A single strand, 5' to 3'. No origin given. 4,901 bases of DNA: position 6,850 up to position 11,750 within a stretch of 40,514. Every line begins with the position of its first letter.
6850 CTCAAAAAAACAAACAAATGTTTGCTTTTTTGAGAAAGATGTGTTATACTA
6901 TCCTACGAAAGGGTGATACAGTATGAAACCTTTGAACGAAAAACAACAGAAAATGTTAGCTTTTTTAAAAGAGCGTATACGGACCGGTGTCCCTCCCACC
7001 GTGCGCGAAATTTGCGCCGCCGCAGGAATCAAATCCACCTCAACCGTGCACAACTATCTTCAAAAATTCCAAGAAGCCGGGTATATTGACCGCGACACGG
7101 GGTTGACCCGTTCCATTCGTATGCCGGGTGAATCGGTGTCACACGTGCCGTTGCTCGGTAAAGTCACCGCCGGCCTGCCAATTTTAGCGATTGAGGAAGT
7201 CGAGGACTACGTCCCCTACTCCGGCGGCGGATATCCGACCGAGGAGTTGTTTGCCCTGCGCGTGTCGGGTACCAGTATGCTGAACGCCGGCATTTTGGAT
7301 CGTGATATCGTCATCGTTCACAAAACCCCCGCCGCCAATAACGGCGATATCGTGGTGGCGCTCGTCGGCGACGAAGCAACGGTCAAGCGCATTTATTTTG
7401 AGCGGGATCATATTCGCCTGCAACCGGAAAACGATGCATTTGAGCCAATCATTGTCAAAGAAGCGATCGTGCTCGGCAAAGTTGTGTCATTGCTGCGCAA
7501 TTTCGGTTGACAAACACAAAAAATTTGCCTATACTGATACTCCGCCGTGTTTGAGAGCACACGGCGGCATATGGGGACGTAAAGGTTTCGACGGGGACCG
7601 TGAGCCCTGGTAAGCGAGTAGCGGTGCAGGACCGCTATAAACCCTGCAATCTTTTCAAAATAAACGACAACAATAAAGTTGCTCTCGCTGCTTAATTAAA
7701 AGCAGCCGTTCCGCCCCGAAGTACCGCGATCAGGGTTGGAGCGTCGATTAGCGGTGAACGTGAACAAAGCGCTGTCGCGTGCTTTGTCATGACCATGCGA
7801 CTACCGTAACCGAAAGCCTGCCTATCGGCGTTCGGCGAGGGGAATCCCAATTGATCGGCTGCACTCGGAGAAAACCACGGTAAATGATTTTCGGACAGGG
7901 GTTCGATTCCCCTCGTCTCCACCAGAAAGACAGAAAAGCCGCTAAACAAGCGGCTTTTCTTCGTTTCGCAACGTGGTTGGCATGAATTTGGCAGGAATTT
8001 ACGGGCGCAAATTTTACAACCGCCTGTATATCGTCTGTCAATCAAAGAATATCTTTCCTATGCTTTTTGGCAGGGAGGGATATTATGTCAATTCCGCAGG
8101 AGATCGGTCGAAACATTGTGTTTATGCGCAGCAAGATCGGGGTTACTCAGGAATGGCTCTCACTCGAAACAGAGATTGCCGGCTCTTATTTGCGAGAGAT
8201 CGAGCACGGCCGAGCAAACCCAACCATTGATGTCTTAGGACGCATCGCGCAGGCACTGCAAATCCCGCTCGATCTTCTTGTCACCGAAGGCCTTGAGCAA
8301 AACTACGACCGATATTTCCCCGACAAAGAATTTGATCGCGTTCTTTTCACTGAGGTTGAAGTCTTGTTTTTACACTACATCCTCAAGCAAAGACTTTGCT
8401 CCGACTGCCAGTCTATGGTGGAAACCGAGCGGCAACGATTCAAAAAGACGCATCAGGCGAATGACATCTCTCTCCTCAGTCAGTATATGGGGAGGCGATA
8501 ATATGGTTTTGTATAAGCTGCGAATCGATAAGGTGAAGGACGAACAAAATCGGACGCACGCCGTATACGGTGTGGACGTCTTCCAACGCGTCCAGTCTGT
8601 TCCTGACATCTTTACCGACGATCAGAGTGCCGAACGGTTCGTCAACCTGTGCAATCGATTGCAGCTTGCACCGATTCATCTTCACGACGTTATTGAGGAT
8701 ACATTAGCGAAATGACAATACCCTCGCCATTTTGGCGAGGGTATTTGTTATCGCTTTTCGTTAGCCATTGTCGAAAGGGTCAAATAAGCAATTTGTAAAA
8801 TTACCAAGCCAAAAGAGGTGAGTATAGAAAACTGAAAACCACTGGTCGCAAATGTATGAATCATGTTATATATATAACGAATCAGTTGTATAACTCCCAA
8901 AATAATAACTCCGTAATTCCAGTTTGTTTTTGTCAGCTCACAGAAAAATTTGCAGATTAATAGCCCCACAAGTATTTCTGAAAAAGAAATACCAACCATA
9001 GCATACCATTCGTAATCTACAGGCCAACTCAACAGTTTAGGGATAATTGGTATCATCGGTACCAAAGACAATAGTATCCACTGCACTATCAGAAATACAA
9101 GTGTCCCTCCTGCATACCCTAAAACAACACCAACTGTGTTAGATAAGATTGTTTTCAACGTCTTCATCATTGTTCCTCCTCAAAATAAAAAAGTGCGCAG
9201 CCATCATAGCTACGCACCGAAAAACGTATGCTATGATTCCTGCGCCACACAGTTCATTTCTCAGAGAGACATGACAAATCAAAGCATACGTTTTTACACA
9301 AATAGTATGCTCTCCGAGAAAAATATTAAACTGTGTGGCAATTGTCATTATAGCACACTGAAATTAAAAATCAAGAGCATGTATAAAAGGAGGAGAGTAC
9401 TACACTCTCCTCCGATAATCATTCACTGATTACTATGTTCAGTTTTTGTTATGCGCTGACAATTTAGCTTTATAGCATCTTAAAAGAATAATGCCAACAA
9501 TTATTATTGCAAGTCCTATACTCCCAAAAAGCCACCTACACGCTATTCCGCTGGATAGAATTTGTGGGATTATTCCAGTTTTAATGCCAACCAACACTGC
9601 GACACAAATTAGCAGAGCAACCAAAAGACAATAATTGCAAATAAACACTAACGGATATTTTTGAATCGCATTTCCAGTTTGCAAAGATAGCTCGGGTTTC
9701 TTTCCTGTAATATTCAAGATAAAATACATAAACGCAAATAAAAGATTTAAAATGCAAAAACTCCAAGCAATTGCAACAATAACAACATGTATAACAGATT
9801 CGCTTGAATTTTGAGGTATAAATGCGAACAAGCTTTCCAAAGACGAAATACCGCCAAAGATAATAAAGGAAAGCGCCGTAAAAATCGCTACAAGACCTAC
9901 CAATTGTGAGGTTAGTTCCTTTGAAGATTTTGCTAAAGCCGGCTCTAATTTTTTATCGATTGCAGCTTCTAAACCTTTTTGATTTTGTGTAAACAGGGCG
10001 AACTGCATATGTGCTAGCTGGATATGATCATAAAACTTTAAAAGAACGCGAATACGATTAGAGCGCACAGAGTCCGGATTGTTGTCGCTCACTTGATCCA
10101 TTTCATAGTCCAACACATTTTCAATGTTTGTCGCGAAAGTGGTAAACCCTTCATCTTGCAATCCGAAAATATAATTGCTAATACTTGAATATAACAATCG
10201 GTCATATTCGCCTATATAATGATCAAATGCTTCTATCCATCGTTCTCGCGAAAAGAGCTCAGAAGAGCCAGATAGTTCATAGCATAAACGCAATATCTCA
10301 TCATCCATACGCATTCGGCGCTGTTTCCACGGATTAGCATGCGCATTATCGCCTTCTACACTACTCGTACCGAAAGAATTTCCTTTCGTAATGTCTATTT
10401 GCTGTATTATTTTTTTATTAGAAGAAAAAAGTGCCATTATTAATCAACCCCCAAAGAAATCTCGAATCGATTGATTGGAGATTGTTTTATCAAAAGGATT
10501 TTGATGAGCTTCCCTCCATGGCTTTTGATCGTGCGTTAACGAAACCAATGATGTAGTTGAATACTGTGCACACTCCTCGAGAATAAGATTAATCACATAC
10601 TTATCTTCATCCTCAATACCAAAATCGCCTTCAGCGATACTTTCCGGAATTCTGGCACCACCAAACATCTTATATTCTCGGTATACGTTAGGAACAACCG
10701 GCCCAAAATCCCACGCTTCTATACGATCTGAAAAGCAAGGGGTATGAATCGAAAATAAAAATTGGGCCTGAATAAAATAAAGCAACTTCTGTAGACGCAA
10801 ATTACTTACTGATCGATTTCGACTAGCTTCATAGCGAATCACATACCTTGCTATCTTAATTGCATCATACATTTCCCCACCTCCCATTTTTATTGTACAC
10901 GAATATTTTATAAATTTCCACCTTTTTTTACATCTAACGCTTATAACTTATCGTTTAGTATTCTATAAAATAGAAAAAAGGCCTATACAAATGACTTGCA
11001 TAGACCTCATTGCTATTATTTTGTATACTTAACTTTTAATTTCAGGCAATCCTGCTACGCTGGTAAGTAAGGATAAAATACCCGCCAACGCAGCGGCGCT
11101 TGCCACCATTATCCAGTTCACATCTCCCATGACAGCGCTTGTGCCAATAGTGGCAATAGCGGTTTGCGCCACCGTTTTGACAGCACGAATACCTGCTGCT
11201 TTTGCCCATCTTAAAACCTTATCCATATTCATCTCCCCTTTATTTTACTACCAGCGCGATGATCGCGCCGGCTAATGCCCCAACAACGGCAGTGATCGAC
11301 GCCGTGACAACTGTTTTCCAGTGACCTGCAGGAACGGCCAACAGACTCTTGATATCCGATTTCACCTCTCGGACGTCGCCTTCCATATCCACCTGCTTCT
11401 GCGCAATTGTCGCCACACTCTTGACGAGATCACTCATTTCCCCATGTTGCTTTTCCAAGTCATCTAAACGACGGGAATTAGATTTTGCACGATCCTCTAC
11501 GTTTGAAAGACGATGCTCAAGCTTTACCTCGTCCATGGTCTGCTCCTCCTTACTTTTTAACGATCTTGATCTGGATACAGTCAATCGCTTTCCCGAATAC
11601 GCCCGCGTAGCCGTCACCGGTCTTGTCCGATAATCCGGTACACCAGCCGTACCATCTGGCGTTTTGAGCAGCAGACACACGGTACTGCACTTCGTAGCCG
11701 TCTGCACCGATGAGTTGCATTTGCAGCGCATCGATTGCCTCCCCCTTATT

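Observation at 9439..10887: Panacea (DUF4065) antitoxin gene coupled to an unclassifiable 332-aa four-TM protein: candidate new PanA-PanT toxin-antitoxin or abortive-infection module in prophage cargo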

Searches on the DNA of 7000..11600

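Call 76: search_rna_families(source=window, start=7000, end=11600, threshold=evalue, max_evalue=0.1)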
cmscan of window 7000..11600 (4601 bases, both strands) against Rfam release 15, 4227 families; matches with E-value up to 0.1: 3.
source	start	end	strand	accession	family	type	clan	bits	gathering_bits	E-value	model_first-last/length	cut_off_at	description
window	7573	7924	+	RF00023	tmRNA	Gene;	CL00001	162.1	47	2.9e-65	1-374/374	no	transfer-messenger RNA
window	7879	8005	+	RF04321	tmRNA_permuted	Gene;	-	25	47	0.029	18-119/213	no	permuted transfer-messenger RNA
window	9832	9974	-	RF00524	R2_retro_el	Cis-reg;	-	23.3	38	0.088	1-212/212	no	R2 RNA element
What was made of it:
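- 7573..7924 (+): Context: tmRNA gene marking the host junction at this prophage end. Rfam RF00023, 162 bits (call 76).
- Tried and rejected: An Rfam scan of the locus found only the tmRNA (call 76).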

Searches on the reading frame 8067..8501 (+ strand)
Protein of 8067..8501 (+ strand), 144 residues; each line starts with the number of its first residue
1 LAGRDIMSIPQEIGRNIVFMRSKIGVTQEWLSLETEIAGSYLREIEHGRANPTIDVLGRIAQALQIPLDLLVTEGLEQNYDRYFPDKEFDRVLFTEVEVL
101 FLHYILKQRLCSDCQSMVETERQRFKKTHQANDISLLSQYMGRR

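Call 4: search_protein_families(library=pfam, proteins=[window:8067-8501:+], max_evalue=0.1)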
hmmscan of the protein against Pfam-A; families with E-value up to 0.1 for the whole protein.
window:8067-8501:+ (144 aa): 3 families
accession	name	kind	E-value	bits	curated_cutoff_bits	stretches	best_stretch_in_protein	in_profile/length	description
PF12844.13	HTH_19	-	3.4e-09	36.9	30.2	1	14-73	1-60/64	Helix-turn-helix domain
PF01381.28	HTH_3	-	5.2e-08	33.2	23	1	23-71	7-55/55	Helix-turn-helix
PF13560.12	HTH_31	-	1.8e-05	25.4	27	1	21-70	10-60/64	Helix-turn-helix domain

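Call 5: search_protein_families(library=padloc, proteins=[window:8067-8501:+], max_evalue=0.1)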
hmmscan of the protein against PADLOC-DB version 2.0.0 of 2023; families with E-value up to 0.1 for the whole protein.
window:8067-8501:+ (144 aa): 16 families
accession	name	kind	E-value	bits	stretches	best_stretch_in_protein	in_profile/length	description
PDLC02926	HTH_VI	-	1.7e-13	48.6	1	13-76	2-65/92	-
PDLC03665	Control_protein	-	1.2e-06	26.6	1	14-71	10-68/77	control protein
PDLC04142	capH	-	2e-06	26.8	1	13-74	7-68/103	capH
PDLC03953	RmrA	-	2.2e-06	25.2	1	14-72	7-65/373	-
PDLC03536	REase_II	-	1.2e-05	23.1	1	13-71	11-69/237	Type II restriction enzyme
PDLC03949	RmrA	-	0.00023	18.2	1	17-77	7-67/363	-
PDLC03954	RmrA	-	0.00037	17.5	1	14-81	12-79/380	-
PDLC03951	RmrA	-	0.00043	17.4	1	18-84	14-80/400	-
PDLC04775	PDC-M69A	-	0.0009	17.7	1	11-78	6-73/113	-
PDLC03943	RmrA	-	0.0051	13.9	1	14-72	4-62/370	-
PDLC03948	RmrA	-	0.0093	12.9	1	24-75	20-71/397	-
PDLC03947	RmrA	-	0.012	12.5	1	23-79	22-78/383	-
PDLC03946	RmrA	-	0.013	12.2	1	19-77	9-67/357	-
PDLC03666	Control_protein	-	0.014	13.8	1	7-67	1-61/77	control protein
PDLC03955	RmrA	-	0.014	12.7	1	21-71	29-79/371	-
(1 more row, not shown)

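Call 6: search_protein_families(library=phrogs, proteins=[window:8067-8501:+], max_evalue=0.1)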
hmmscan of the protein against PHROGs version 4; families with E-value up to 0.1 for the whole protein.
window:8067-8501:+ (144 aa): 11 families
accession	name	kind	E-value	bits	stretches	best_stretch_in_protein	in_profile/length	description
phrog_5823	-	transcription regulation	4.1e-08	33.8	1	10-78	4-73/404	transcriptional regulator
phrog_1373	-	transcription regulation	7.8e-07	30.2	1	11-78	62-129/166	transcriptional regulator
phrog_2967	-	transcription regulation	2.6e-06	28.1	1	11-68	9-66/225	transcriptional regulator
phrog_7241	-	transcription regulation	7.3e-06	27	1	18-72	67-121/122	transcriptional regulator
phrog_2439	-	transcription regulation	8.9e-06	25.8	1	13-77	8-71/367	transcriptional regulator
phrog_8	-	transcription regulation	5.6e-05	23.7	1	11-80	160-224/346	transcriptional regulator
phrog_4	-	transcription regulation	8.1e-05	22.8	1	9-80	129-200/400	transcriptional repressor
phrog_2328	-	transcription regulation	0.00032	21.5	1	9-74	10-77/128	transcriptional repressor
phrog_4583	-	transcription regulation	0.0025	18.8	1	8-78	6-76/81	transcriptional repressor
phrog_147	-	transcription regulation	0.0064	17.8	1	13-62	5-55/100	transcriptional regulator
phrog_2104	-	unknown function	0.018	16.3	1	17-67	44-94/103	-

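Call 7: search_protein_families(library=ncbifam, proteins=[window:8067-8501:+], max_evalue=0.1)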
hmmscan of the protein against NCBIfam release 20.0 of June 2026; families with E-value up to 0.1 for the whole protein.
window:8067-8501:+ (144 aa): 13 families
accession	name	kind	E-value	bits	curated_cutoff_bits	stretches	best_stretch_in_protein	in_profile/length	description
NF041951.1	phage_RstR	subfamily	5e-11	42.8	80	1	13-80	3-70/108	RstR family transcriptional repressor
NF006015.0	PRK08154.1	subfamily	1.2e-09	37.8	204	1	10-81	28-99/314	anaerobic benzoate catabolism transcriptional regulator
NF010465.0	PRK13890.1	equivalog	6.7e-09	35.9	96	1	16-73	9-66/121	conjugal transfer protein TrbA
TIGR03070.1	couple_hipB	subfamily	2.2e-07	30.7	71.65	1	12-66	2-56/58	type II toxin-antitoxin system Y4mF family antitoxin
NF046032.1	TransRegSlrRBacil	equivalog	2e-05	24.7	250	1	13-71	2-61/149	HTH-type transcriptional regulator SlrR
TIGR00270.2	TIGR00270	equivalog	2.8e-05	24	110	1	14-69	77-132/159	multiprotein bridging factor aMBF1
NF041677.1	trans_regClgR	equivalog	2.9e-05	24.1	170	1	14-77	10-73/113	transcriptional regulator ClgR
NF047948.1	male_kill_WMK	equivalog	0.0006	19.4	300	1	8-77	158-227/300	WO male-killing family protein Wmk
NF038139.1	Reg_Aceta_RamB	equivalog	0.0035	16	700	1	14-66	4-56/465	acetate metabolism transcriptional regulator RamB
NF041493.1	MobT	equivalog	0.0054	15.6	600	1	21-65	5-49/383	MobT family relaxase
NF048000.1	ECH1013_TF_S24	equivalog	0.016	15.1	300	1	21-74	11-65/204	ECH_1013 family putative transcriptional regulator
NF007257.0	PRK09706.1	subfamily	0.053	13.3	101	1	12-66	5-59/135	transcriptional repressor DicA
NF007408.0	PRK09943.1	equivalog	0.091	12.3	211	0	13-75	8-70/185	HTH-type transcriptional regulator PuuR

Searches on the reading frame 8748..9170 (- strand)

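Call 4: search_protein_families(library=pfam, proteins=[window:8748-9170:-], max_evalue=0.1)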
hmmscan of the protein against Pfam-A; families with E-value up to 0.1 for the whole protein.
window:8748-9170:- (140 aa): 0 families

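Call 5: search_protein_families(library=padloc, proteins=[window:8748-9170:-], max_evalue=0.1)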
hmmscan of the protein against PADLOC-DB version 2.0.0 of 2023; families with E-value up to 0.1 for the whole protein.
window:8748-9170:- (140 aa): 0 families

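Call 6: search_protein_families(library=phrogs, proteins=[window:8748-9170:-], max_evalue=0.1)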
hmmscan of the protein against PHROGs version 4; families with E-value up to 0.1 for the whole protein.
window:8748-9170:- (140 aa): 0 families

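Call 7: search_protein_families(library=ncbifam, proteins=[window:8748-9170:-], max_evalue=0.1)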
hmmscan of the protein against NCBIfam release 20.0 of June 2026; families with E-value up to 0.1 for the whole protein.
window:8748-9170:- (140 aa): 1 family
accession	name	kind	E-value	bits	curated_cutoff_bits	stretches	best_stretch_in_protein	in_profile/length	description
NF004550.0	PRK05898.1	equivalog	0.036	12.2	1182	1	95-131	657-693/971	DNA polymerase III subunit alpha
